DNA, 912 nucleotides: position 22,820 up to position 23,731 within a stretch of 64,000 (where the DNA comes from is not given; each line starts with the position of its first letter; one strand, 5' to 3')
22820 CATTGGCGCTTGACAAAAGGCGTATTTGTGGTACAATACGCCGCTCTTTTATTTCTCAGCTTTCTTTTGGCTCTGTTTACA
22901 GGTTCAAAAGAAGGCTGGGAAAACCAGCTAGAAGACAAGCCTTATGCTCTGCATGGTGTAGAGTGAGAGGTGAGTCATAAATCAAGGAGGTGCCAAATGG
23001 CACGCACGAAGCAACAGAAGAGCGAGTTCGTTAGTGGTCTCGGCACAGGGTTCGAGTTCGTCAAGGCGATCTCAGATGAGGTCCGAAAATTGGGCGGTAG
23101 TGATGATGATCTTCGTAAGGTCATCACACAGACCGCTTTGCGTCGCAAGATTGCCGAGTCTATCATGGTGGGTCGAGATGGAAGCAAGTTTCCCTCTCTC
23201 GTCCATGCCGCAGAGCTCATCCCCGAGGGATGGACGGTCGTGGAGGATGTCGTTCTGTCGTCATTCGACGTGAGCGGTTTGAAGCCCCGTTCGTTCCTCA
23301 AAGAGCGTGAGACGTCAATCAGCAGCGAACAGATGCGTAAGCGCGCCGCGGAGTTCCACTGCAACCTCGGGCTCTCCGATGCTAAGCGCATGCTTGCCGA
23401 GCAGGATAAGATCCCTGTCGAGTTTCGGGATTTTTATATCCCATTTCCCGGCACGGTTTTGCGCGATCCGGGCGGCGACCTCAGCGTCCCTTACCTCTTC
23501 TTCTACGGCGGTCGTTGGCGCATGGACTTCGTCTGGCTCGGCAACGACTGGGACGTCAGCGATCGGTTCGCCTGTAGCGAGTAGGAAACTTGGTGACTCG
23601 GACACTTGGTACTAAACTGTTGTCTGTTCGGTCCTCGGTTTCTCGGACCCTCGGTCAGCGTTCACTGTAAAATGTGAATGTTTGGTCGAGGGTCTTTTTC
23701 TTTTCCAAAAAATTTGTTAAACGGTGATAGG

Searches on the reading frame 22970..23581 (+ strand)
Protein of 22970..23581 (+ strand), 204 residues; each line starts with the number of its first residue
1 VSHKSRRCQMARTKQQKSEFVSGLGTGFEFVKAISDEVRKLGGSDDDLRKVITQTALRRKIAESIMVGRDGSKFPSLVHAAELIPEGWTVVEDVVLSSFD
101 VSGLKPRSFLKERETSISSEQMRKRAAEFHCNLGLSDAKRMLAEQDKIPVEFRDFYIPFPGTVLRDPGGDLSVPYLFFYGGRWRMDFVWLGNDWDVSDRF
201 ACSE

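Call 56: search_protein_families(library=pfam, proteins=[window:22970-23581:+], max_evalue=0.01)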
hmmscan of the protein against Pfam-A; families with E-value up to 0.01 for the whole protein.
window:22970-23581:+ (204 aa): 0 families

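Call 90: find_related_loci(query=window:22997-23581:+, collection=viral_contigs, flank=5000)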
Query window:22997-23581:+ (195 aa) in viral_contigs; peptide patterns used: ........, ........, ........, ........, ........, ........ (x = any residue, [..] = any of these).
1 stretches matched a pattern, but none encodes a relative of the query by tblastn (E <= 1e-3).
